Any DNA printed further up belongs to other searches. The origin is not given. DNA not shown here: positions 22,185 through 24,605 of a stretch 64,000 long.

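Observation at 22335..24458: Di-iron DUF455 domain fused to an ATP-grasp ligase: candidate two-step modification enzyme of unknown substrate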

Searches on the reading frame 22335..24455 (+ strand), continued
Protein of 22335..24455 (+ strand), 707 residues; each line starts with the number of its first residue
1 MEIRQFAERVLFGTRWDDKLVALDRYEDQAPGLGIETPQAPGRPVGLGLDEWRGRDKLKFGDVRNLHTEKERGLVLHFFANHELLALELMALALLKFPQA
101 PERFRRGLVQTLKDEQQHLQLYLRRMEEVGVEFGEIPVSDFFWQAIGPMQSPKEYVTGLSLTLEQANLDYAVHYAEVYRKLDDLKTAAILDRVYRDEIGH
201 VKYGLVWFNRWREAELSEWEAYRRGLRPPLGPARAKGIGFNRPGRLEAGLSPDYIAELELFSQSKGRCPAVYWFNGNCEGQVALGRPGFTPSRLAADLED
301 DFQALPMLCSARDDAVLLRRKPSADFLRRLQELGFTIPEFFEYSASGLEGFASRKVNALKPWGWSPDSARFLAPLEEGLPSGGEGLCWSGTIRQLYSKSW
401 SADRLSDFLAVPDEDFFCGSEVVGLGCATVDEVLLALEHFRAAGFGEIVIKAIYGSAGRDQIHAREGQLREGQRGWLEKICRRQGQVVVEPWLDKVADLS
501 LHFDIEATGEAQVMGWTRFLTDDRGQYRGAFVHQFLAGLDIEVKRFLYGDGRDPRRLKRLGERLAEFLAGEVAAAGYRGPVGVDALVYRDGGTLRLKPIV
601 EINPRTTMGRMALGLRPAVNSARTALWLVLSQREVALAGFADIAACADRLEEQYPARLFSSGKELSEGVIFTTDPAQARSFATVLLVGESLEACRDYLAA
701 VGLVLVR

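Call 14: predict_structure(alignment_id=A1)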
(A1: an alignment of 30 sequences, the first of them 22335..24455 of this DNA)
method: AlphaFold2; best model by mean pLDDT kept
length: 707 residues; sequences in the alignment: 30
mean_pLDDT: 90.8   pTM: 0.79
mean pLDDT of the five models: 90.8, 89.9, 89.1, 88.0, 87.7
residues with pLDDT >= 90: 507; 70-90: 181; 50-70: 17; < 50: 2
segments of 3 or more residues with pLDDT < 50: none
pLDDT, mean of each block of 10 residues (from residue 1): 96 95 91 93 87 64 77 89 94 97 96 96 93 84 92 94 91 92 93 95 96 91 85 83 94 89 70 90 82 89 93 90 92 89 83 86 93 89 83 95 96 84 96 97 94 86 92 92 94 95 93 95 85 92 93 89 95 93 96 94 94 93 95 94 96 94 92 95 96 94 74
secondary structure, 60 per line:
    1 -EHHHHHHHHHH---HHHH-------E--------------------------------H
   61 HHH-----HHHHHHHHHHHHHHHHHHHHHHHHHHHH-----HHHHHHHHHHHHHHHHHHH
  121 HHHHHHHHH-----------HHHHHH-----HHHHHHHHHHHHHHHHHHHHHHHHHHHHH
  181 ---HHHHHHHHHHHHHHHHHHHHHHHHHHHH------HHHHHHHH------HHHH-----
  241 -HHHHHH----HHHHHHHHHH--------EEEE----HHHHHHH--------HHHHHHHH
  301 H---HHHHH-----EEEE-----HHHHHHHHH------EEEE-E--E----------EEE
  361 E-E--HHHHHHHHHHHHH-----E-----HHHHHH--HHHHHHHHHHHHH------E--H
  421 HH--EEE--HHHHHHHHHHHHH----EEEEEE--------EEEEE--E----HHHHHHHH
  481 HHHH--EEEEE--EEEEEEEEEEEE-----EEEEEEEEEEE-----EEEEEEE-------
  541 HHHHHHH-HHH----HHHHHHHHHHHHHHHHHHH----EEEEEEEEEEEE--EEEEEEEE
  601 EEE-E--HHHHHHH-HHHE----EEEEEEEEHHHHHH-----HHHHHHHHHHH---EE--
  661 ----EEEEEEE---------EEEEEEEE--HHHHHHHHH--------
elements in order (helices of 4 or more, strands of 3 or more residues): H3-12 H16-19 H60-63 H69-96 H102-129 H141-146 H152-180 H184-211 H218-225 H232-235 H242-247 H252-261 E270-273 H278-284 H293-301 H305-309 E315-318 H324-332 E339-342 E358-361 H366-378 H390-395 H398-410 E425-427 H430-442 E447-452 E461-465 H473-484 E487-491 E494-505 E511-521 E527-533 H541-547 H556-574 E579-590 E593-603 H608-614 E624-631 H632-637 H643-653 E665-671 E681-688 H691-699

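Call 16: fold_search(model_id=the predicted structure, library=pdb)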
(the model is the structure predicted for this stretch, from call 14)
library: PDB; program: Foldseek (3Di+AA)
matches with E <= 10: 953; with E <= 0.001: 413
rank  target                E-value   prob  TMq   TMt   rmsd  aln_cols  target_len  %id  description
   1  8ynd_A                1.1e-12  1.00  0.41  0.66   6.1       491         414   14  ATP-grasp peptide ligase from Streptomyces (released 2025-02-19)
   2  8ynd_D                4.6e-12  1.00  0.40  0.64   5.9       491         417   15  ATP-grasp peptide ligase from Streptomyces (released 2025-02-19)
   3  3wvr_B                5.3e-12  1.00  0.41  0.64   6.1       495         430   18  Structure of ATP grasp protein with AMP (released 2014-11-19)
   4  3wvq_A                5.8e-12  1.00  0.41  0.63   6.3       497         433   17  Structure of ATP grasp protein (released 2014-11-19)
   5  8ynd_H                6.1e-12  1.00  0.40  0.64   6.1       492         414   15  ATP-grasp peptide ligase from Streptomyces (released 2025-02-19)
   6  7r8q_A                7.7e-12  1.00  0.39  0.67   5.8       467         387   13  Closed form of SAOUHSC_02373 in complex with ADP, citrate, Mg2+ and Na+ (released 2022-09-14)
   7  7r8q_B                7.7e-12  1.00  0.38  0.64   6.1       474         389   13  Closed form of SAOUHSC_02373 in complex with ADP, citrate, Mg2+ and Na+ (released 2022-09-14)
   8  3wvq_C                1.0e-11  1.00  0.41  0.63   6.3       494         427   16  Structure of ATP grasp protein (released 2014-11-19)
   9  3wvr_A                1.4e-11  1.00  0.41  0.63   6.3       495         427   17  Structure of ATP grasp protein with AMP (released 2014-11-19)
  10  3wvq_B                2.0e-11  1.00  0.40  0.63   6.5       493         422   17  Structure of ATP grasp protein (released 2014-11-19)
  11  8ynd_B                2.1e-11  1.00  0.40  0.64   6.6       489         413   15  ATP-grasp peptide ligase from Streptomyces (released 2025-02-19)
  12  8ynd_F                2.9e-11  1.00  0.40  0.64   6.4       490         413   14  ATP-grasp peptide ligase from Streptomyces (released 2025-02-19)
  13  7r8p                  2.9e-11  1.00  0.36  0.62   7.0       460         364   13  Open form of SAOUHSC_02373 in complex with ADP, Mg2+ and Na+ (released 2022-09-14)
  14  8ynq_C                5.0e-11  1.00  0.38  0.61   6.2       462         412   15  ATP-grasp peptide ligase from Streptomyces (released 2025-02-19)
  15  8ynd_C                7.7e-11  1.00  0.40  0.65   6.0       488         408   15  ATP-grasp peptide ligase from Streptomyces (released 2025-02-19)
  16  8ynd_G                8.4e-11  1.00  0.40  0.65   6.0       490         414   15  ATP-grasp peptide ligase from Streptomyces (released 2025-02-19)
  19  8yi6_A                1.0e-10  1.00  0.42  0.61   6.5       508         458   16  BesA wild-type from Streptomyces cattleyicolor (released 2025-03-05)
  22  3wvr_D                1.6e-10  1.00  0.40  0.63   6.3       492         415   16  Structure of ATP grasp protein with AMP (released 2014-11-19)
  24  8ynd_E                1.9e-10  1.00  0.40  0.64   6.4       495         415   14  ATP-grasp peptide ligase from Streptomyces (released 2025-02-19)
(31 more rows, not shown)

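Call 25: find_related_loci(query=A1, collection=genome_contigs, flank=8000)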
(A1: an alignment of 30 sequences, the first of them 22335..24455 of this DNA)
Query A1 (707 aa) in genome_contigs; peptide patterns used: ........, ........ (x = any residue, [..] = any of these).
600 stretches matched a pattern (row limit reached: there are more); 510 encode a relative of the query (tblastn E <= 1e-3); the best 80 are kept; 80 distinct loci.
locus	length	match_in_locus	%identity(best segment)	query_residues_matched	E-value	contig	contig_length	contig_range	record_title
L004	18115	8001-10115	74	1-705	0e+0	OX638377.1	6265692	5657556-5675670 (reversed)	MAG: uncultured Latescibacteria bacterium isolate 96736c8f-e424-4c7a-a7cc-5c0d8e7e2df7 genome assembly, chromosome: 1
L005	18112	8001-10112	74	1-705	0e+0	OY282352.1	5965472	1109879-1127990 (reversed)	MAG: uncultured Latescibacteria bacterium genome assembly, chromosome: 1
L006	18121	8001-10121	73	1-707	0e+0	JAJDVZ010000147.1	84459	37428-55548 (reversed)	MAG: Candidatus Latescibacterota bacterium isolate jk18x22bins.75 k141_464458, whole genome shotgun sequence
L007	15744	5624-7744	73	1-707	0e+0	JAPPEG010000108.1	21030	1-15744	MAG: Gemmatimonadota bacterium isolate IRC4_bin_45 NODE_1660_length_21030_cov_24.075, whole genome shotgun sequence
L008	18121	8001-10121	73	1-707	0e+0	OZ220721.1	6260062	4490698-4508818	MAG: Candidatus Latescibacterota bacterium isolate 1fb1e748-2903-4aab-acc2-5860c344c101 genome assembly, chromosome: 1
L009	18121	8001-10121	73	1-707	0e+0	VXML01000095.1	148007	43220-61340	MAG: Gemmatimonadetes bacterium isolate SB0661_bin_36 NODE_128_length_148007_cov_79.594179, whole genome shotgun sequenc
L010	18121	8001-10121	74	1-707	0e+0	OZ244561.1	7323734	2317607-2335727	MAG: Candidatus Latescibacterota bacterium isolate 14245923-b953-489b-b549-9f362580a9e9 genome assembly, chromosome: 1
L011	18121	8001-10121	73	1-707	0e+0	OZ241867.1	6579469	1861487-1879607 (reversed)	MAG: Candidatus Latescibacterota bacterium isolate 402c3f40-99c9-4ff8-b352-fabea084b2f7 genome assembly, chromosome: 1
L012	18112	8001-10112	72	1-706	0e+0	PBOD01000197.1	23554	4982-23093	MAG: Gemmatimonadetes bacterium isolate RS822 27473, whole genome shotgun sequence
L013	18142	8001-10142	73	1-705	0e+0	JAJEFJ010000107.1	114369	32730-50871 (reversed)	MAG: Candidatus Latescibacterota bacterium isolate p16x43bins.30 k141_865301, whole genome shotgun sequence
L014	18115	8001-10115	73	1-705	0e+0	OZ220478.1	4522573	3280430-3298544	MAG: Candidatus Latescibacterota bacterium isolate 1cf545fa-d59a-4aa3-98d5-019dd537838a genome assembly, chromosome: 1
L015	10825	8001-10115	71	1-705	0e+0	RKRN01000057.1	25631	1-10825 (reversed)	MAG: Candidatus Latescibacterota bacterium isolate PNGco_C_bin1 scaffold_186, whole genome shotgun sequence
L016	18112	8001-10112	73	1-705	0e+0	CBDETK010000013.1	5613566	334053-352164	MAG: Candidatus Latescibacterota bacterium isolate f082a9f0-9724-465d-94e5-cd8c9e52f731 genome assembly, contig: contig_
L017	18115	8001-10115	74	1-705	0e+0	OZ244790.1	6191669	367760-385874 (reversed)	MAG: Candidatus Latescibacterota bacterium isolate 46c83e85-0880-45c6-8d78-79488e6eca4b genome assembly, chromosome: 1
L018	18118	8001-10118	74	1-707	0e+0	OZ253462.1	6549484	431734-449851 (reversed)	MAG: Candidatus Latescibacterota bacterium isolate 85c596c4-e601-42f5-bc00-22a25924bb3e genome assembly, chromosome: 1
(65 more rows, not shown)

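Call 77: search_protein_families(library=pfam, proteins=[L012:11790-13118:-, L014:14116-15639:+, L018:17033-18118:+, L010:2086-4056:-, L012:470-1240:-, L005:1666-3636:+], max_evalue=0.001)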
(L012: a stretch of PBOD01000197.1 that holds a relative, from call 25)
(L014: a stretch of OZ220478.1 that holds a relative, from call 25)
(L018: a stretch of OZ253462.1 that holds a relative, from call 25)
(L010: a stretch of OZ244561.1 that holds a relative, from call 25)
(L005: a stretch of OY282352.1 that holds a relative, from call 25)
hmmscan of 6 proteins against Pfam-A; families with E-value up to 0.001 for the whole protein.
L012:11790-13118:- (442 aa): 2 families
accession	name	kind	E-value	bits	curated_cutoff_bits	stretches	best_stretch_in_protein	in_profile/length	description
PF03372.29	Exo_endo_phos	-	4.2e-26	92.5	24.5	1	183-432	1-225/225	Endonuclease/Exonuclease/phosphatase family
PF13385.13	Laminin_G_3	-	4.4e-09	37.1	27.6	1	10-162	19-150/151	Concanavalin A-like lectin/glucanases superfamily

L014:14116-15639:+ (508 aa): 4 families
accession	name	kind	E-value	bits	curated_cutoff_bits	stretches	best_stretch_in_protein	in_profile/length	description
PF03710.21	GlnE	-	2.1e-71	240.7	24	1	103-350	2-251/252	Glutamate-ammonia ligase adenylyltransferase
PF08335.16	GlnD_UR_UTase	-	6.2e-21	75.3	21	1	372-507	3-141/141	GlnD PII-uridylyltransferase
PF10335.14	DUF294_C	-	4.3e-05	23.8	22.5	1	386-461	33-103/145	Putative nucleotidyltransferase substrate binding domain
PF03445.19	DUF294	-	0.0002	21.7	21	1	178-286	11-100/138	Putative nucleotidyltransferase DUF294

L018:17033-18118:+ (362 aa): 1 family
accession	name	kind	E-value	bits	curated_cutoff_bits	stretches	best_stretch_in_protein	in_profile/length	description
PF00474.23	SSF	-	7.5e-33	114.4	22.8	1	33-360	1-331/406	Sodium:solute symporter family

L010:2086-4056:- (656 aa): 4 families
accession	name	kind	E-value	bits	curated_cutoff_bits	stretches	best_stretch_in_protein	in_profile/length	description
PF13229.12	Beta_helix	-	6.7e-10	39.2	25.9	1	140-286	22-156/158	Right handed beta helix region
PF18962.6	Por_Secre_tail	-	2.4e-09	37.8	27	1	576-653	1-74/75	Secretion system C-terminal sorting domain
PF05048.19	NosD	-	6.6e-06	26.1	23.6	1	140-241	15-104/212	Periplasmic copper-binding protein (NosD)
PF13860.13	FlgD_ig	-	0.00028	21.2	27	1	594-634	22-67/79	FlgD Ig-like domain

L012:470-1240:- (256 aa): 1 family
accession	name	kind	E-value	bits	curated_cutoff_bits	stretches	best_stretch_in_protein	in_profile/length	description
PF00528.27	BPD_transp_1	-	1.4e-16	61.2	26.4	1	61-254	2-183/184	Binding-protein-dependent transport system inner membrane component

L005:1666-3636:+ (657 aa): 1 family
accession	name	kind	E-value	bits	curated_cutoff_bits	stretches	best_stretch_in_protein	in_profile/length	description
PF04434.22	SWIM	-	0.00011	22.1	19.6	1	80-102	11-37/38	SWIM zinc finger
